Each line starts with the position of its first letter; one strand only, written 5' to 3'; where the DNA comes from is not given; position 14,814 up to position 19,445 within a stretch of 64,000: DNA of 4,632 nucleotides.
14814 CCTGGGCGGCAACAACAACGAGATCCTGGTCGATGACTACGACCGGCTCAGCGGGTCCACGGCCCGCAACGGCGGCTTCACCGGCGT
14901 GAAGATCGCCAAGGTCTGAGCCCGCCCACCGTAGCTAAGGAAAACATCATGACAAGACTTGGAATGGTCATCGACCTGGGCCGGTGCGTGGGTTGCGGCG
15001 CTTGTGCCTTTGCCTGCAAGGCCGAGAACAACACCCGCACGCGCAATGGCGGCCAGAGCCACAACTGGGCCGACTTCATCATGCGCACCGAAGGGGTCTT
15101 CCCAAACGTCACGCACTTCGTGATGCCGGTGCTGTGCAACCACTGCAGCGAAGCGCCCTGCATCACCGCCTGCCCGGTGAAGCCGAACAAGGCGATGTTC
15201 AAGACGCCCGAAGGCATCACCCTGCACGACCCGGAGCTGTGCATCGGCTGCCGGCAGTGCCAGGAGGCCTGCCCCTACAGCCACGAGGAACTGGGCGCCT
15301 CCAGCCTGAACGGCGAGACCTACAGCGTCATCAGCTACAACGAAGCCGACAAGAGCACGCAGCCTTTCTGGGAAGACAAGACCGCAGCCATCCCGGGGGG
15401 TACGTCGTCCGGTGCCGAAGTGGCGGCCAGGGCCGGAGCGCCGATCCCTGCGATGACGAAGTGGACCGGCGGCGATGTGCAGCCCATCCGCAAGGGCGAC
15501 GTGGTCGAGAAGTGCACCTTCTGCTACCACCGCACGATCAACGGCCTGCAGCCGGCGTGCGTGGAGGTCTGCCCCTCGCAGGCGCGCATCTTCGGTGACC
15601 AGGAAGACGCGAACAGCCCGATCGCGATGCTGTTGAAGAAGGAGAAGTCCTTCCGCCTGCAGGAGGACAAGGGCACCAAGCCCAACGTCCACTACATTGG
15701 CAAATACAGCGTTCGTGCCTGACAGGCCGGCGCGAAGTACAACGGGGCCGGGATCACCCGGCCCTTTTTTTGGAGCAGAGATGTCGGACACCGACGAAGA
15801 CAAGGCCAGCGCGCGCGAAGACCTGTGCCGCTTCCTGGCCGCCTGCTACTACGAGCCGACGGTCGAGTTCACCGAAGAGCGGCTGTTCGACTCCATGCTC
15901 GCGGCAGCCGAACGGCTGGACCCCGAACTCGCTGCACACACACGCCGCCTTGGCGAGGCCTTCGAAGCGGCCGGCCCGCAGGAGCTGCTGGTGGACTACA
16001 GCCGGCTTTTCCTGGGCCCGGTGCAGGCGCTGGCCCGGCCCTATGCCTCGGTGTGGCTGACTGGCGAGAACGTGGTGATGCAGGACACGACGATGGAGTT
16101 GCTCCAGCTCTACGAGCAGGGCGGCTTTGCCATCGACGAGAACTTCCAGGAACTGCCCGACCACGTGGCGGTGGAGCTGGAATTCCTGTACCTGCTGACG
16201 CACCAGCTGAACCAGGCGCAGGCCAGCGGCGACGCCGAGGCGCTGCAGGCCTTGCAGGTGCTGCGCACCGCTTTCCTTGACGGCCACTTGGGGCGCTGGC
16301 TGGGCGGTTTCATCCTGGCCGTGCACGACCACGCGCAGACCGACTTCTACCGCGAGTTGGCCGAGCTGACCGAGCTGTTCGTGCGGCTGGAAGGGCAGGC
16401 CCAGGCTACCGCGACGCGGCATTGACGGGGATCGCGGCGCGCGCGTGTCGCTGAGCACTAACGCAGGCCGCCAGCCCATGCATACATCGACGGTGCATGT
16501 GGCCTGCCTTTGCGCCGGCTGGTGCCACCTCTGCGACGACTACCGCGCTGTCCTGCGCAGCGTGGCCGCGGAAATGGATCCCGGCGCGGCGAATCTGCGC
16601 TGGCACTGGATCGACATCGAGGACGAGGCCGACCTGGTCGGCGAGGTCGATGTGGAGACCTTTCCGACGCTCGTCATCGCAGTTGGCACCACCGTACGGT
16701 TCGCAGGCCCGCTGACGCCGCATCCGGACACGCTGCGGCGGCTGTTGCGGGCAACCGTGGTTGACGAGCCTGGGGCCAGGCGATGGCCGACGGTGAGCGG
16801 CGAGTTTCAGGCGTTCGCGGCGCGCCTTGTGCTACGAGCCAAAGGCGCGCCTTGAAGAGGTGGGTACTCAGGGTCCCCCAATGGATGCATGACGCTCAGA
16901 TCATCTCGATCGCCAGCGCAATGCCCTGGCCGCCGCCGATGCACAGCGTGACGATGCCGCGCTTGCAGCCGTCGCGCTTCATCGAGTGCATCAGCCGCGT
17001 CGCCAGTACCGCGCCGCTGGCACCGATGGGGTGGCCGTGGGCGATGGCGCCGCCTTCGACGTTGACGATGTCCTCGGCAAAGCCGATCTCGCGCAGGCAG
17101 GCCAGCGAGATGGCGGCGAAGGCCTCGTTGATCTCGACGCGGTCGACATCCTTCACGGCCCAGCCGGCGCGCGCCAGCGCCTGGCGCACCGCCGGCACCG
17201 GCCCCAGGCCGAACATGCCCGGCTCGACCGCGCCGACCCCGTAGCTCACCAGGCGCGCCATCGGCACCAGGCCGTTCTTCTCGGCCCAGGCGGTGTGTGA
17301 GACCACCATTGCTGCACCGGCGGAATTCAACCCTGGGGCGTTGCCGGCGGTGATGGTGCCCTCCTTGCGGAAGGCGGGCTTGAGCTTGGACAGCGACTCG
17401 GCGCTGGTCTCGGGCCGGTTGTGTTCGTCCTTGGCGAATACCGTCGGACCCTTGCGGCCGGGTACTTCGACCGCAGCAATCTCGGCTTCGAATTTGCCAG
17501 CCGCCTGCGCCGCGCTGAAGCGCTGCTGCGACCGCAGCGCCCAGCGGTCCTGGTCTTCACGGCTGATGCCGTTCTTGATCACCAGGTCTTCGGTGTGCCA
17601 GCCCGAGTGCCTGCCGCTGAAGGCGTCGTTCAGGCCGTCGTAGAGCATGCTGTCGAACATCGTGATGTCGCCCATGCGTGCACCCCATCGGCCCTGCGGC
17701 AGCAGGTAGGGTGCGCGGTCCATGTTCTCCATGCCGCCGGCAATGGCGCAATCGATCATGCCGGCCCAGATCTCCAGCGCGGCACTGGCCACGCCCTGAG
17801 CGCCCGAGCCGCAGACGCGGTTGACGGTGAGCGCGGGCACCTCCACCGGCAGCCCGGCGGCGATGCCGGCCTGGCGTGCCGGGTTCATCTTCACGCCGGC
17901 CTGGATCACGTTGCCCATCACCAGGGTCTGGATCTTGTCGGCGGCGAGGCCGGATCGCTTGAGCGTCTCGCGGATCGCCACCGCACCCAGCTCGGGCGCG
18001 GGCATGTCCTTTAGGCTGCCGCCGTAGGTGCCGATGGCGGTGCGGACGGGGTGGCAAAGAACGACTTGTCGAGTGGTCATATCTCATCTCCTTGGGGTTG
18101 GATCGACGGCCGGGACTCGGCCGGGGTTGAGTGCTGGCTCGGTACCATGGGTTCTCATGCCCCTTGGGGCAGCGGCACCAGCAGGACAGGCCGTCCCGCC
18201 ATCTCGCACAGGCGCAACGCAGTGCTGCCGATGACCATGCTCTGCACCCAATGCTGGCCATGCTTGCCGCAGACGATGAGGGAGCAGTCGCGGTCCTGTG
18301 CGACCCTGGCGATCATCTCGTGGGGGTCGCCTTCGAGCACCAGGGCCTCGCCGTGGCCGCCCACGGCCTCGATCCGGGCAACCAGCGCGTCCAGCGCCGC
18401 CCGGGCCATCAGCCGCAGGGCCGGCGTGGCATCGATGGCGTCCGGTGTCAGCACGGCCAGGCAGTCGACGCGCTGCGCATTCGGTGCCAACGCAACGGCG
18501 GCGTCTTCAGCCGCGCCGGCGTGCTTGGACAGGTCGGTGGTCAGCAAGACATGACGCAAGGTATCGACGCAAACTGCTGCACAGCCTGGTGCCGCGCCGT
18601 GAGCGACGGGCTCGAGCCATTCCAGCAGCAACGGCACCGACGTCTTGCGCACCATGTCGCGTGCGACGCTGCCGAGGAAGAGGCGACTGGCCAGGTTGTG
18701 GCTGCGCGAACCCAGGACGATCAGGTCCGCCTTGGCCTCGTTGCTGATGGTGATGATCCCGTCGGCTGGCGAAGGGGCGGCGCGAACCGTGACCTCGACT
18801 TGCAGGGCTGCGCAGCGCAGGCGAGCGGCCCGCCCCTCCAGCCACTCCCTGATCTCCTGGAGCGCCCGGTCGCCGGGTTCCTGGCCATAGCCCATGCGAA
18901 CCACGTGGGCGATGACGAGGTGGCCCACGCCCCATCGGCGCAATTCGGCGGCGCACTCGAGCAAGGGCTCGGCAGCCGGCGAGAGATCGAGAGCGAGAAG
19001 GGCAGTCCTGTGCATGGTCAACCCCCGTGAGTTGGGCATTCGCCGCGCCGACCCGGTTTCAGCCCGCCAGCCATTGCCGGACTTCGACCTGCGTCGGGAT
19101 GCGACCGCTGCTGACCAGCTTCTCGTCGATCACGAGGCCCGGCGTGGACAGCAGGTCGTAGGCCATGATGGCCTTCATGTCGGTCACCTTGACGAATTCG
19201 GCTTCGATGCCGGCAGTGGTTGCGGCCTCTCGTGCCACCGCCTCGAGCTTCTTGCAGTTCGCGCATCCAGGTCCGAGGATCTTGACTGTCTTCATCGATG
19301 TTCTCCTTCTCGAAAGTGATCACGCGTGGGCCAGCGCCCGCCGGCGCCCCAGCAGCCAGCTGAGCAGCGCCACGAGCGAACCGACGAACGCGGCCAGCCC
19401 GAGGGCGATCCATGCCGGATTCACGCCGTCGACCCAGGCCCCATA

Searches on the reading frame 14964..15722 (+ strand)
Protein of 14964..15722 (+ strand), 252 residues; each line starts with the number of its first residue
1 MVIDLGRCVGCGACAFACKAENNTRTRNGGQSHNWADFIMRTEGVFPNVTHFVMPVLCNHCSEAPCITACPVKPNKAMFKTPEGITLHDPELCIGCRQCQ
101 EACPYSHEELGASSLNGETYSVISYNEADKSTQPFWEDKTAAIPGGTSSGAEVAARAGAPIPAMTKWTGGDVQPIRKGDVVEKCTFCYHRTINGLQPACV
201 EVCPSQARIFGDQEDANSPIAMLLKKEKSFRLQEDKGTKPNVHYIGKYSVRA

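Call 9: search_protein_families(library=pfam, proteins=[window:14964-15722:+], max_evalue=0.01)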
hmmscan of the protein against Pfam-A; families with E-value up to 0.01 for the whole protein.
window:14964-15722:+ (252 aa): 14 families
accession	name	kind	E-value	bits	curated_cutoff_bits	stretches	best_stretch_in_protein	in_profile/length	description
PF13247.11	Fer4_11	-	7.9e-20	71.4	26.2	2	50-107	2-58/100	4Fe-4S dicluster domain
PF12838.12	Fer4_7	-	5.7e-12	46.3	27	2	58-105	2-50/52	4Fe-4S dicluster domain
PF12837.12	Fer4_6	-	1.3e-11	44.3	25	2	88-105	4-21/24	4Fe-4S binding domain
PF13237.11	Fer4_10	-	2.1e-11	44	25.5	3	88-204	4-53/53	4Fe-4S dicluster domain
PF12797.12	Fer4_2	-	3.3e-11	42.8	24.5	2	86-105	3-22/22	4Fe-4S binding domain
PF00037.32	Fer4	-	4.1e-11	42.7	21.1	2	89-105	4-20/24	4Fe-4S binding domain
PF13187.11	Fer4_9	-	1.6e-10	41.3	27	1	7-72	1-49/52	4Fe-4S dicluster domain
PF13183.11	Fer4_8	-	7.9e-06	26.8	27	1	5-73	2-67/68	4Fe-4S dicluster domain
PF12798.12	Fer4_3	-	1.1e-05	26.3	27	0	93-105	1-13/15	4Fe-4S binding domain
PF14697.11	Fer4_21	-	5.7e-05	23.6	35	1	58-105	8-53/59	4Fe-4S dicluster domain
PF12800.12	Fer4_4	-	0.00013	22.5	24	1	90-105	1-16/17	4Fe-4S binding domain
PF13459.11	Fer4_15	-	0.00031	21.8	22.4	0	89-105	4-20/66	4Fe-4S single cluster domain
PF13484.11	Fer4_16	-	0.00046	21.4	30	0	93-109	2-18/66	4Fe-4S double cluster binding domain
PF25160.1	LdpA_Fe-S-bd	-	0.0015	18.7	27.6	0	63-106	6-41/49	LdpA Fe-S cluster-binding domain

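Call 65: search_protein_families(library=ncbifam, proteins=[window:14964-15722:+], max_evalue=0.001)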
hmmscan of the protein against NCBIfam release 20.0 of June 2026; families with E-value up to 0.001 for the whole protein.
window:14964-15722:+ (252 aa): 28 families (the best 25 are shown)
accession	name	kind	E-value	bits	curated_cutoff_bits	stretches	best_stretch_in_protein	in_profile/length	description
NF041715.1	arsenate_red_ArrB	equivalog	6.9e-67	225.4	450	1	1-251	5-231/233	arsenate respiratory reductase iron-sulfur subunit ArrB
NF045797.1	DsrO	equivalog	9.9e-45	152.8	200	2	1-108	46-150/235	sulfate reduction electron transfer complex DsrMKJOP subunit DsrO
NF011569.0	PRK14993.1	equivalog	1.4e-38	132.8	416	2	1-107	46-146/244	tetrathionate reductase subunit TtrB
NF041782.1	mnquin_red_QrcC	equivalog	8.4e-34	117.3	400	2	1-107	3-115/239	menaquinone reductase iron-sulfur cluster-binding subunit QrcC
TIGR03478.1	DMSO_red_II_bet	subfamily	4.8e-30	104.6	480.7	2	34-110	109-181/321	DMSO reductase family type II enzyme, iron-sulfur subunit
TIGR03149.1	cyt_nit_nrfC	equivalog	1.3e-29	103.2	377.6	2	1-106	41-140/225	cytochrome c nitrite reductase Fe-S protein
TIGR02951.1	DMSO_dmsB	equivalog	6.9e-28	97.7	214.1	2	3-110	6-114/161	DMSO/selenate family reductase complex B subunit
NF042979.1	EthbenzDh_ebdB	equivalog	1.2e-25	90.2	740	2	41-115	136-208/354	ethylbenzene dehydrogenase subunit beta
NF008134.0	PRK10882.1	equivalog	3.2e-22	79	263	2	1-106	41-159/329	hydrogenase 2 operon protein HybA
NF038355.1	FDH3_beta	equivalog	2.3e-19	70.1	240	1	2-108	6-101/180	formate dehydrogenase FDH3 subunit beta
NF045715.1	sulf_resp_HmcB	equivalog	7.9e-19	67.9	420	2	2-106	40-152/307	sulfate respiration complex iron-sulfur protein HmcB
TIGR01582.1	FDH-beta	equivalog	6.8e-18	64.8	334.7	2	2-106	25-139/283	formate dehydrogenase subunit beta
NF009451.0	PRK12809.1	equivalog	1.6e-16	59.7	1154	1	4-109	8-103/639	formate-dependent uric acid utilization protein YgfT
NF007658.0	PRK10330.1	equivalog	1.8e-14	53.7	260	1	2-109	6-105/181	electron transport protein HydN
NF009408.0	PRK12769.1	equivalog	1.8e-14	52.8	1003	1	4-113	8-107/659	formate-dependent uric acid utilization protein AegA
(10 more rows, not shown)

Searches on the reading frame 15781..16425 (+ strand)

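Call 9: search_protein_families(library=pfam, proteins=[window:15781-16425:+], max_evalue=0.01)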
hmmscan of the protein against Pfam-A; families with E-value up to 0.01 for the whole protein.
window:15781-16425:+ (214 aa): 1 family
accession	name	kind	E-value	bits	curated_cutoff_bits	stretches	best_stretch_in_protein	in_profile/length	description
PF02613.20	Nitrate_red_del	-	1.1e-30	106.8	22.2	1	44-178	2-135/136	Nitrate reductase delta subunit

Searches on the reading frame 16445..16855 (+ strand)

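Call 9: search_protein_families(library=pfam, proteins=[window:16445-16855:+], max_evalue=0.01)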
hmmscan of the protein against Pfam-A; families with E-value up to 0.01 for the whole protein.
window:16445-16855:+ (136 aa): 1 family
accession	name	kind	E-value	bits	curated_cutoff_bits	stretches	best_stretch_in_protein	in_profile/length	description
PF00085.26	Thioredoxin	-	4.6e-05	23.8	23.5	1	18-80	21-80/103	Thioredoxin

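Call 65: search_protein_families(library=ncbifam, proteins=[window:16445-16855:+], max_evalue=0.001)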
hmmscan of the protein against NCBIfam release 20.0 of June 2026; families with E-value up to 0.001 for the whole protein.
window:16445-16855:+ (136 aa): 3 families
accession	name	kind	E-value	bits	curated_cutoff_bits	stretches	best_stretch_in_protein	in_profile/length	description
TIGR01126.1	pdi_dom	equivalog_domain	0.00029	21.1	107.2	1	22-80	21-79/105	protein disulfide-isomerase domain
TIGR01068.1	thioredoxin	equivalog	0.00075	19.6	96.8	1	22-79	21-75/101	thioredoxin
NF008229.0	PRK10996.1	equivalog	0.00075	19.2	125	1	19-78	56-112/141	thioredoxin TrxC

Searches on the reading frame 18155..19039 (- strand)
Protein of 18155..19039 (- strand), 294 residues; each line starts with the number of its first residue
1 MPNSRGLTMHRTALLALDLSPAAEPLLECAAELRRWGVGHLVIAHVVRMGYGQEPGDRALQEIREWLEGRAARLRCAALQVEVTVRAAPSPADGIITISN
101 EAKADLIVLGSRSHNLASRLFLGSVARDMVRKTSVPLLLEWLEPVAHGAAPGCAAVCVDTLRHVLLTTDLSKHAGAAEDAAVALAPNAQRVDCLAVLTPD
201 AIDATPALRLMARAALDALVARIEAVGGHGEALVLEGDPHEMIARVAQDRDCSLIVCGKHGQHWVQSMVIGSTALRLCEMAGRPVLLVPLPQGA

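Call 9: search_protein_families(library=pfam, proteins=[window:18155-19039:-], max_evalue=0.01)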
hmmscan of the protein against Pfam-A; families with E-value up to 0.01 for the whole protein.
window:18155-19039:- (294 aa): 1 family
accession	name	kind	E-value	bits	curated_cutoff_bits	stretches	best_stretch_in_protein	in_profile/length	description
PF00582.32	Usp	-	1.5e-37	129.7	24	2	9-138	1-138/141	Universal stress protein family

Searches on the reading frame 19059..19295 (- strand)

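Call 9: search_protein_families(library=pfam, proteins=[window:19059-19295:-], max_evalue=0.01)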
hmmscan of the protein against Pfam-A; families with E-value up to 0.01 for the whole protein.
window:19059-19295:- (78 aa): 1 family
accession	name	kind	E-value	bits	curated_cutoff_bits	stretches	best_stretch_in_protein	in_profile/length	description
PF13192.12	Thioredoxin_3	-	7.5e-27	93.6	24.8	1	3-76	2-75/76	Thioredoxin domain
